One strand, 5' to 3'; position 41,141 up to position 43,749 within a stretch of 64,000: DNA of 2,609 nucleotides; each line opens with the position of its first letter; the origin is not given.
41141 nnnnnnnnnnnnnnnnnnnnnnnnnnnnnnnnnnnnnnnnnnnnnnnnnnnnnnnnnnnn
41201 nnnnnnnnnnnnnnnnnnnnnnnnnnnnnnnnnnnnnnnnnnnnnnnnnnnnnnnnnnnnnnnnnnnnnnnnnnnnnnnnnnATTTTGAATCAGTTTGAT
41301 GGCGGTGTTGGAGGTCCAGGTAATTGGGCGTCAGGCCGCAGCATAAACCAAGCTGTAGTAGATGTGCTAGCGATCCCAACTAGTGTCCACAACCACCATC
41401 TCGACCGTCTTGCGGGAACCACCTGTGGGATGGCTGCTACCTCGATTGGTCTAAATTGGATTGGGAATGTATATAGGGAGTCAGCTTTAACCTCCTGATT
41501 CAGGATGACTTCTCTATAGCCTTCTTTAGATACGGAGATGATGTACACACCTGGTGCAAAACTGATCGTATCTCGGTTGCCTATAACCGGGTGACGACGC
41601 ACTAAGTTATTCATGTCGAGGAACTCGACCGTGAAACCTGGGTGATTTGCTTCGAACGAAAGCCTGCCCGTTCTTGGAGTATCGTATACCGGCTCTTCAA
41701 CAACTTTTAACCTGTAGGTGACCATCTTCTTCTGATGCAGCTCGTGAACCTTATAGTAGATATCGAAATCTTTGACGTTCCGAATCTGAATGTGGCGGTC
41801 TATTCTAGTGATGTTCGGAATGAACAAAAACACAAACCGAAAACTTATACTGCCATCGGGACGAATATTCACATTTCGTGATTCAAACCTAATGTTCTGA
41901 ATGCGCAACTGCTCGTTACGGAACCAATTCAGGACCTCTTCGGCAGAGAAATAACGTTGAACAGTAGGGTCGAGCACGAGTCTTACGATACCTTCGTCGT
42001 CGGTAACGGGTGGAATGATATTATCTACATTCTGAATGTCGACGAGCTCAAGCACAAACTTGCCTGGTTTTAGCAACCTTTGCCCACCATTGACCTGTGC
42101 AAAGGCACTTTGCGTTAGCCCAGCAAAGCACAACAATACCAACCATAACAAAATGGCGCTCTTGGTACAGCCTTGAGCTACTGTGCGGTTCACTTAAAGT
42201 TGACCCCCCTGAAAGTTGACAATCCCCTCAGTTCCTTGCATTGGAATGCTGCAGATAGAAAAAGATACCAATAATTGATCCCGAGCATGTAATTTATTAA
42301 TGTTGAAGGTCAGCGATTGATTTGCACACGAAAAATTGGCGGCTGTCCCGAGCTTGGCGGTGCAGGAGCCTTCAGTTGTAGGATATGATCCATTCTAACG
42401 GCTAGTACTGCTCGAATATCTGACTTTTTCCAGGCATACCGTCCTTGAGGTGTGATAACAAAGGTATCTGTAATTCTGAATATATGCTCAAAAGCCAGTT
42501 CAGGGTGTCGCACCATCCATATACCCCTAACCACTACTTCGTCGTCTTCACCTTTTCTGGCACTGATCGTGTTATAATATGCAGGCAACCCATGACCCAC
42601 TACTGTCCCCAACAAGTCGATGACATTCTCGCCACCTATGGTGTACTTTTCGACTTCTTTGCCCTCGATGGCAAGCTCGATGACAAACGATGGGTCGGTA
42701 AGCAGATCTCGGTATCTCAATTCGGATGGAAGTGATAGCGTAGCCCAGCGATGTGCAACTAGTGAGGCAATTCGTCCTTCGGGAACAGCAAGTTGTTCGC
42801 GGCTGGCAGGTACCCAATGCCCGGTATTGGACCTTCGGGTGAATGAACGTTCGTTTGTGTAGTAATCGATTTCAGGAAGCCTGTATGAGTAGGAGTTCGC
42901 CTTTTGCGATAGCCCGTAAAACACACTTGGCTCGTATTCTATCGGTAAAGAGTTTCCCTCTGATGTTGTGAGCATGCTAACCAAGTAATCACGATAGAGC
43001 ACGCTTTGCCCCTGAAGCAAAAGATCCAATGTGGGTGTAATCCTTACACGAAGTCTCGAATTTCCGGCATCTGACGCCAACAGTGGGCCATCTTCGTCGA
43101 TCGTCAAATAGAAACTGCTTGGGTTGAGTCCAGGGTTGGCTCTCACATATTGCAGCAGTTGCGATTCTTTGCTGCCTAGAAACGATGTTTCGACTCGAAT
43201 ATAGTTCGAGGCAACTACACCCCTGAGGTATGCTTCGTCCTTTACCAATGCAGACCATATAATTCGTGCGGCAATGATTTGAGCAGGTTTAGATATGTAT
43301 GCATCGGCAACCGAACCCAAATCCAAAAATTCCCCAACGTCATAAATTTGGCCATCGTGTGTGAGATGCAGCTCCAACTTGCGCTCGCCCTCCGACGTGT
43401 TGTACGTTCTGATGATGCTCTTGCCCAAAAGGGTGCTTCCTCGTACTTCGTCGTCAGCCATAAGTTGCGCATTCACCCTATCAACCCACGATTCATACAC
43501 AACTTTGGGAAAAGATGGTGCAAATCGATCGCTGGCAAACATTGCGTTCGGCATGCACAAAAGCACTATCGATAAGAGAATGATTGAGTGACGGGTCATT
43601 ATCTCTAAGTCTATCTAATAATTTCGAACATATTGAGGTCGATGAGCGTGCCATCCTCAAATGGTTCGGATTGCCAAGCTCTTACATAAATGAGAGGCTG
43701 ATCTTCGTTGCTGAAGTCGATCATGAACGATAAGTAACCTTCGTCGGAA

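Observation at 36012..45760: Membrane cyclase coupled to three unclassifiable exported proteins and a 1,756-aa T9SS cargo: candidate undescribed envelope signalling/adhesion module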

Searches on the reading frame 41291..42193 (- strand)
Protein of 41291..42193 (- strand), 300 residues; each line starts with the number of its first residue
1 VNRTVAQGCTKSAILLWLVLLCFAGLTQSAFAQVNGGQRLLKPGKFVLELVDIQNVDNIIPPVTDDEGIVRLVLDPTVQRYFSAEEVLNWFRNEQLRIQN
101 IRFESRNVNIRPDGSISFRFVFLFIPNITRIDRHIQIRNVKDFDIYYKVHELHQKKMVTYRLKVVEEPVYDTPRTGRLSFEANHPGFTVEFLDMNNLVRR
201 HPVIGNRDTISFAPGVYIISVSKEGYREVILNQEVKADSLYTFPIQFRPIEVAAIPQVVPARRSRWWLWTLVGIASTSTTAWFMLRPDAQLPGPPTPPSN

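Call 3: search_protein_families(library=pfam, proteins=[window:41291-42193:-], max_evalue=0.1)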
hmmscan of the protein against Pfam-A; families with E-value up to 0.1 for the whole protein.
window:41291-42193:- (300 aa): 0 families

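Call 4: search_protein_families(library=ncbifam, proteins=[window:41291-42193:-], max_evalue=0.1)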
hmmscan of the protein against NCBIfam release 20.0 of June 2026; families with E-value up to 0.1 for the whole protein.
window:41291-42193:- (300 aa): 0 families

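Call 67: search_solved_structures(query=window:41291-42193:-, max_evalue=1)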
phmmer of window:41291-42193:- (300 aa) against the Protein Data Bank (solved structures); distinct sequences matched with E-value up to 1: 0.

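Call 80: search_protein_families(library=padloc, proteins=[window:41291-42193:-], max_evalue=0.001)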
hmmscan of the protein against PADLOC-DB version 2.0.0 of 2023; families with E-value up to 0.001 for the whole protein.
window:41291-42193:- (300 aa): 0 families

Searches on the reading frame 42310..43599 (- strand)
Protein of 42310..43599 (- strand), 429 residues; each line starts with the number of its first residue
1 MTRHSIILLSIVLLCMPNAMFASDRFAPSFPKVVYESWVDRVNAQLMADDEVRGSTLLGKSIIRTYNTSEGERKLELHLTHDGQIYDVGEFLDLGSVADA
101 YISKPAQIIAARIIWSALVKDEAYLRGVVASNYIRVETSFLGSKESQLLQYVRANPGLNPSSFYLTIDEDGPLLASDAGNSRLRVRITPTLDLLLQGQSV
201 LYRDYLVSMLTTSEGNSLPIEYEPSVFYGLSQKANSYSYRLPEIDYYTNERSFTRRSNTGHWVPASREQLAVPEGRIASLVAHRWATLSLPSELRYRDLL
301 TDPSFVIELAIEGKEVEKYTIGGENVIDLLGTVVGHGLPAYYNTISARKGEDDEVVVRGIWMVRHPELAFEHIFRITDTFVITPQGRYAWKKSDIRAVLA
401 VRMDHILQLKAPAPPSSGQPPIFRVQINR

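Call 3: search_protein_families(library=pfam, proteins=[window:42310-43599:-], max_evalue=0.1)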
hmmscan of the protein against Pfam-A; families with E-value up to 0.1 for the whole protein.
window:42310-43599:- (429 aa): 1 family
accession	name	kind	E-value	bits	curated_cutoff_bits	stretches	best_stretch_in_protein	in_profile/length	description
PF00753.33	Lactamase_B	-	0.046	14.1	22.7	1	85-208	57-180/196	Metallo-beta-lactamase superfamily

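Call 4: search_protein_families(library=ncbifam, proteins=[window:42310-43599:-], max_evalue=0.1)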
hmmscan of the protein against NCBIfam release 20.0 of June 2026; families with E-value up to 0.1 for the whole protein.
window:42310-43599:- (429 aa): 0 families

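Call 6: find_encoding_contigs(protein=window:42310-43599:-, flank=10000, max_places=6)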
Protein window:42310-43599:- (429 aa): no gene with exactly this product is on record in the collection.
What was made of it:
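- Tried and rejected: Exact look-up of g3 found nothing (call 6).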

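Call 7: find_homologous_proteins(query=window:42310-43599:-, max_evalue=0.001)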
Query window:42310-43599:- (429 aa): 27 proteins with E <= 0.001 among 8000 candidates.
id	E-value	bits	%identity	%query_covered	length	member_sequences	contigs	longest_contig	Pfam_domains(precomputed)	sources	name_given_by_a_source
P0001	2.6e-282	953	99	100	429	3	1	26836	-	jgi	jgi:hypothetical protein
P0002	1.8e-251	852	87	100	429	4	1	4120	-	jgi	-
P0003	8.5e-237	804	82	100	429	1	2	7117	-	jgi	jgi:hypothetical protein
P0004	1.3e-229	780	79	100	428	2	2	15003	-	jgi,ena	-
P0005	1.4e-227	773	80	100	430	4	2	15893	-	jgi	jgi:hypothetical protein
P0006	4.3e-225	765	76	100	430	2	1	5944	-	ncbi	-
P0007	2.4e-222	756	77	100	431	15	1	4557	-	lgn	-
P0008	1.1e-221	754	77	100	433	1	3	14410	-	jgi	jgi:hypothetical protein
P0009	4.1e-221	752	76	100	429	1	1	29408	-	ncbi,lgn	-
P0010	1.9e-218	743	75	99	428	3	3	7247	-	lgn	-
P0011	7.2e-218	741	75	100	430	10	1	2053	-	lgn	-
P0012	3.9e-217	739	75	98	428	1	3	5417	-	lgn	-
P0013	3.6e-181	620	81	79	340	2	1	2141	-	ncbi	-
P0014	8.7e-166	570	63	95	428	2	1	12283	-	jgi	jgi:hypothetical protein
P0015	1.9e-161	555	61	95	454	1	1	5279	-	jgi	-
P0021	1.2e-138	480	53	98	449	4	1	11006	-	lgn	-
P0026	1.1e-112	395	44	99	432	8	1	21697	-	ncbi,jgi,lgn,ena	jgi:hypothetical protein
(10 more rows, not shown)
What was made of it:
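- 42310..43599 (-): g3: exported multi-domain protein with NTF2-like cone domain(s). 27 close homologues (call 7).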

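Call 8: find_encoding_contigs(protein=P0026, flank=10000, max_places=3)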
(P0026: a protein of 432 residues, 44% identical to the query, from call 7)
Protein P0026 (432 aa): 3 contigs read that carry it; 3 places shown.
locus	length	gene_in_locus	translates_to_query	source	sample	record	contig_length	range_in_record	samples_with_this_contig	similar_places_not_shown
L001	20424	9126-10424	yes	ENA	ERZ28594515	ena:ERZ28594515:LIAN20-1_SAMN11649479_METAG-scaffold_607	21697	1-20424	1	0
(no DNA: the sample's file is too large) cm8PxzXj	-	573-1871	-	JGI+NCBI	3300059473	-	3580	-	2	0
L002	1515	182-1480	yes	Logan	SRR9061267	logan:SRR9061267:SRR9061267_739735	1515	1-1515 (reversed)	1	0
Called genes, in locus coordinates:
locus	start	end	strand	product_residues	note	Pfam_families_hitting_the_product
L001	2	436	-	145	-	?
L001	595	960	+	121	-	-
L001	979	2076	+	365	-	PF01571:GCV_T, PF08669:GCV_T_C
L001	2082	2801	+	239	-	PF04029:2-ph_phosp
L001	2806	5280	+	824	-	PF13491:FtsK_4TM, PF17854:FtsK_alpha, PF01580:FtsK_SpoIIIE, PF09397:FtsK_gamma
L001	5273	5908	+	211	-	PF03548:LolA (weak)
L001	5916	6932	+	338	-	PF03706:LPG_synthase_TM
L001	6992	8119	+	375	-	PF00211:Guanylate_cyc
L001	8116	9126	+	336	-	-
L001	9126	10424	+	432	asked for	-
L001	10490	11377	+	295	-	-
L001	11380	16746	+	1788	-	PF00041:fn3 (faint), PF16656:Pur_ac_phosph_N (faint), PF24489:Ig_J_second (faint), PF24421:Ig_J (faint), PF25059:FN3_DSCAM-DSCAML_C (faint), PF25788:Ig_Rha78A_N (faint), PF18962:Por_Secre_tail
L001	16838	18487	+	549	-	-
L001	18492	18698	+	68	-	-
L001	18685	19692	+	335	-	PF00216:Bac_DNA_binding (faint), PF18175:HU-CCDC81_bac_2 (weak)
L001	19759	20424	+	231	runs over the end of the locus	PF01618:MotA_ExbB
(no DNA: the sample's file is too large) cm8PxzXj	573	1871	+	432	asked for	-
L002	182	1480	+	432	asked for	-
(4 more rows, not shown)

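Call 9: find_encoding_contigs(protein=P0009, flank=10000, max_places=3)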
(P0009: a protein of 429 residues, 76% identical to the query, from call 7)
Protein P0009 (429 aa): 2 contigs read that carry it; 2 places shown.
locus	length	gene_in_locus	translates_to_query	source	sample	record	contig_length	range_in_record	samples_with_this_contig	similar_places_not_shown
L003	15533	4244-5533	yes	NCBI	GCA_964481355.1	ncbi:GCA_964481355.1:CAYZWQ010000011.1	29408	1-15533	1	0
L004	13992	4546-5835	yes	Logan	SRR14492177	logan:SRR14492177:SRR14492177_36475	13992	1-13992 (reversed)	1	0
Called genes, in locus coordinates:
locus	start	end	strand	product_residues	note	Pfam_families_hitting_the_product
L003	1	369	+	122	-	?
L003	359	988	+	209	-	-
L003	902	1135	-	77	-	-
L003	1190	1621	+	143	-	-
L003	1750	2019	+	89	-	PF03706:LPG_synthase_TM (weak)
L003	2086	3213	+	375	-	PF00211:Guanylate_cyc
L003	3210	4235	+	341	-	-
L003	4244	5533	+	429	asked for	-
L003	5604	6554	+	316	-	-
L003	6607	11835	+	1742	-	PF12768:Rax2 (weak), PF17164:DUF5122 (faint), PF16655:PhoD_N (faint), PF16656:Pur_ac_phosph_N (faint), PF24489:Ig_J_second (faint), PF25788:Ig_Rha78A_N (weak), PF00041:fn3 (weak), PF18962:Por_Secre_tail, +1 more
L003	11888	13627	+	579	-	-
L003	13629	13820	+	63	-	-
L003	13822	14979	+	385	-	PF18175:HU-CCDC81_bac_2 (weak)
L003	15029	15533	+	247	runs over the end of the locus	PF01618:MotA_ExbB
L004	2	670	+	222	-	?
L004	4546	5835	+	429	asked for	-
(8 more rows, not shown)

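Call 10: find_encoding_contigs(protein=P0021, flank=10000, max_places=3)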
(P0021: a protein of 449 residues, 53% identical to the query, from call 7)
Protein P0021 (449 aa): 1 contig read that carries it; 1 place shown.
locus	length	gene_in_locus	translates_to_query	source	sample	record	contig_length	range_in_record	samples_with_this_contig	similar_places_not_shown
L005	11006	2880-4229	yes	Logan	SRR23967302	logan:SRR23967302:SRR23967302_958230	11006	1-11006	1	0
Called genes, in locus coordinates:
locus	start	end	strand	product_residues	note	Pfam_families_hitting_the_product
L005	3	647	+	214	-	?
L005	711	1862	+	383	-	PF00211:Guanylate_cyc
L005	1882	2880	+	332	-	-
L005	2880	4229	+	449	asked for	-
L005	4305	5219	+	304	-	-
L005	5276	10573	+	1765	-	PF17164:DUF5122 (faint), PF14292:SusE (faint), PF16655:PhoD_N (faint), PF16656:Pur_ac_phosph_N (faint), PF24489:Ig_J_second (faint), PF00041:fn3, PF25788:Ig_Rha78A_N (weak), PF18962:Por_Secre_tail, +1 more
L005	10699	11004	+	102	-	?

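Call 12: find_related_loci(query=A1, collection=genome_contigs, flank=10000)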
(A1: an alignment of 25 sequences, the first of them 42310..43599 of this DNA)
Query A1 (429 aa) in genome_contigs; peptide patterns used: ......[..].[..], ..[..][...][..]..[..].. (x = any residue, [..] = any of these).
6 stretches matched a pattern; 3 encode a relative of the query (tblastn E <= 1e-3); 3 distinct loci.
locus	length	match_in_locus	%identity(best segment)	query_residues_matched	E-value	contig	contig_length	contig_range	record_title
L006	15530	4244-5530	76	1-429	0e+0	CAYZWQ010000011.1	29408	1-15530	MAG TPA_asm: uncultured Chitinophagales bacterium isolate SRP319275_co3_216 genome assembly, contig: NODE_1861_length_29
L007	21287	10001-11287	76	1-429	0e+0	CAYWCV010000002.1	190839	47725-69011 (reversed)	MAG TPA_asm: uncultured Chitinophagales bacterium isolate SRP319275_co5_124 genome assembly, contig: NODE_7_length_19083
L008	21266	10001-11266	49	6-428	8e-141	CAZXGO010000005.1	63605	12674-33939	MAG TPA_asm: uncultured Chitinophagales bacterium isolate SRP069133_co1_341 genome assembly, contig: NODE_181_length_636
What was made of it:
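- Tried and rejected: The genome-collection scan with the g3 profile gave only 3 loci, all close relatives, so it could not test linkage beyond local synteny (call 12).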

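Call 18: predict_structure(alignment_id=A1)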
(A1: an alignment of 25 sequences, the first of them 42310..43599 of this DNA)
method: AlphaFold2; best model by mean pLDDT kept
length: 429 residues; sequences in the alignment: 25
mean_pLDDT: 84.6   pTM: 0.80
mean pLDDT of the five models: 84.6, 84.4, 82.9, 82.2, 79.5
residues with pLDDT >= 90: 206; 70-90: 172; 50-70: 33; < 50: 18
segments of 3 or more residues with pLDDT < 50: 17-20, 407-415, 427-429
pLDDT, mean of each block of 10 residues (from residue 1): 77 56 78 91 91 90 93 93 92 76 88 93 91 91 92 90 86 87 92 85 91 82 86 91 75 87 73 75 93 90 93 90 86 92 88 89 89 95 89 94 58 45 51
secondary structure, 60 per line:
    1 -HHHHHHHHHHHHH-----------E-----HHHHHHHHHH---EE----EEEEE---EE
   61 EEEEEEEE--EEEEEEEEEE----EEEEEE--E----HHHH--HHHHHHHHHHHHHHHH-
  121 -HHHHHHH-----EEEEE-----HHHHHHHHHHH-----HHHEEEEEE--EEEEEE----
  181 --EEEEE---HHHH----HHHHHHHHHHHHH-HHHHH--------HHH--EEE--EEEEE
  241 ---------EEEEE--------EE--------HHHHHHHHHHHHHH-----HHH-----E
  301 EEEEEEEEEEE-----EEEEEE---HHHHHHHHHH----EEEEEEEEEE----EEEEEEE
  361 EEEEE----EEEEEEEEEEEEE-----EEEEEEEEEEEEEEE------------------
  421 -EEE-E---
elements in order: H2-14 H32-41 E51-55 E59-68 E71-80 E85-90 H98-101 H104-119 H122-128 E134-138 H144-154 E163-168 E171-176 E183-187 H191-194 H199-211 H213-217 E231-233 E236-240 E250-254 H273-286 E300-311 E317-322 H326-335 E340-349 E354-365 E370-382 E388-402 E422-424
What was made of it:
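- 42310..43599 (-): AF2 pLDDT 84.6 (call 18).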

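Call 25: fold_search(model_id=the predicted structure, library=pdb)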
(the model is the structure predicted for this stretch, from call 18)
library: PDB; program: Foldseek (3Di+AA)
matches with E <= 10: 999; with E <= 0.001: 6
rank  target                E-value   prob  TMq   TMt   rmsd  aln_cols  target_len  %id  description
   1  7c5y_B                1.0e-04  0.87  0.18  0.16  30.8       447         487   12  Crystal structure of the iota-carbonic anhydrase from eukaryotic microalga complexed with iodide (released 2021-04-28)
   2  7c5x_A                1.7e-04  0.94  0.21  0.19  31.3       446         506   10  Crystal structure of the iota-carbonic anhydrase from eukaryotic microalga complexed with bicarbonate (released 2021-04-28)
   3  7c5x_B                1.7e-04  0.91  0.21  0.19  31.2       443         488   10  Crystal structure of the iota-carbonic anhydrase from eukaryotic microalga complexed with bicarbonate (released 2021-04-28)
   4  3unl_A                5.1e-04  1.00  0.19  0.50   6.1       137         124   17  Crystal structure of ketosteroid isomerase F54G from Pseudomonas testosteroni (released 2012-11-21)
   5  1ogz                  8.8e-04  1.00  0.19  0.50   6.1       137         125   17  Crystal Structure Of 5-3-Ketosteroid Isomerase Mutants P39A Complexed With Equilenin From Pseudomonas Testosteroni (released 2003-09-04)
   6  5iep                  9.8e-04  1.00  0.22  0.66   4.1       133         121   10  Structure of CDL2.3b, a computationally designed Vitamin-D3 binder (released 2017-03-01)
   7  1ohs_A                1.0e-03  1.00  0.19  0.50   6.0       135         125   17  CRYSTAL STRUCTURE OF 5-3-KETOSTEROID ISOMERASE MUTANT Y14F/D38N FROM PSEUDOMONAS TESTOSTERONI COMPLEXED WITH ANDROSTAN (released 2005-03-31)
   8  6w40_B                1.0e-03  1.00  0.17  0.46   6.4       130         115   17  An enumerative algorithm for de novo design of proteins with diverse pocket structures (released 2020-04-08)
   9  3d9r_A                1.1e-03  1.00  0.22  0.61   4.7       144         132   10  Crystal structure of ketosteroid isomerase-like protein (YP_049581.1) from ERWINIA CAROTOVORA ATROSEPTICA SCRI1043 at  (released 2008-07-01)
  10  3d9r_D                1.4e-03  1.00  0.20  0.52   6.2       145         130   16  Crystal structure of ketosteroid isomerase-like protein (YP_049581.1) from ERWINIA CAROTOVORA ATROSEPTICA SCRI1043 at  (released 2008-07-01)
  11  3nxj_A                1.4e-03  1.00  0.19  0.52   5.9       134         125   14  Crystal Structure of Ketosteroid Isomerase D99N from Pseudomonas Testosteroni (tKSI) (released 2011-08-03)
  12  5cxo_A                1.6e-03  1.00  0.19  0.49   5.7       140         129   14  Intriguing role of epoxide hydrolase/cyclase-like enzyme SalBIII in pyran ring formation in polyether salinomycin (released 2015-09-30)
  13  6tyd_V                1.7e-03  1.00  0.19  0.35   3.5       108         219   14  Structure of human LDB1 in complex with SSBP2 (released 2020-01-01)
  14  8k0a_B                1.7e-03  1.00  0.21  0.45   7.7       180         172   10  CryoEM structure of 3-phenylpropionate/cinnamic acid dioxygenase HcaE-HcaF complex (released 2024-07-10)
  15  3d9r_B                1.8e-03  1.00  0.22  0.60   5.5       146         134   10  Crystal structure of ketosteroid isomerase-like protein (YP_049581.1) from ERWINIA CAROTOVORA ATROSEPTICA SCRI1043 at  (released 2008-07-01)
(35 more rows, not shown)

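Call 77: search_protein_families(library=pfam, proteins=[L001:10490-11377:+, L003:5604-6554:+, L005:4305-5219:+], max_evalue=1)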
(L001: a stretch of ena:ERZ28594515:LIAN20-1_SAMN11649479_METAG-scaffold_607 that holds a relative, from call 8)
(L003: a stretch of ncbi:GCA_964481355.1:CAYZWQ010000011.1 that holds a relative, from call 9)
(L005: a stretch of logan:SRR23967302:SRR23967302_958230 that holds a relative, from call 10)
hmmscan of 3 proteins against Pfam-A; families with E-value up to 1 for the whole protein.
L001:10490-11377:+ (295 aa): 6 families
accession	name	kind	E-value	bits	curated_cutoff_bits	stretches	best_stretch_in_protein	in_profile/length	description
PF13620.12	CarboxypepD_reg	-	0.019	15.8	32.3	1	168-232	4-74/82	Carboxypeptidase regulatory-like domain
PF21653.3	pulA_all-beta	-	0.019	15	26.7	1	146-186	11-49/60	Pullulanase, all-beta domain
PF16277.11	DUF4926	-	0.029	14.2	29.1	0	33-58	28-53/57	Domain of unknown function (DUF4926)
PF08308.17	PEGA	-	0.038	14.3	20.8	1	202-234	29-62/71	PEGA domain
PF17189.10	Glyco_hydro_30C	-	0.07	13.7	22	1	169-198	31-60/65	Glycosyl hydrolase family 30 beta sandwich domain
PF12892.13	FctA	-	0.12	13.6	22.1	1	131-189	48-99/120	Spy0128-like isopeptide containing domain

L003:5604-6554:+ (316 aa): 1 family
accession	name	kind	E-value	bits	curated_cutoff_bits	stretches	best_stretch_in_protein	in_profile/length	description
PF08308.17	PEGA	-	0.1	13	20.8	1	228-266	32-70/71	PEGA domain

L005:4305-5219:+ (304 aa): 0 families

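Call 80: search_protein_families(library=padloc, proteins=[window:42310-43599:-], max_evalue=0.001)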
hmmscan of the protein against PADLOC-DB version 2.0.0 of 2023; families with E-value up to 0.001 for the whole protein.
window:42310-43599:- (429 aa): 0 families
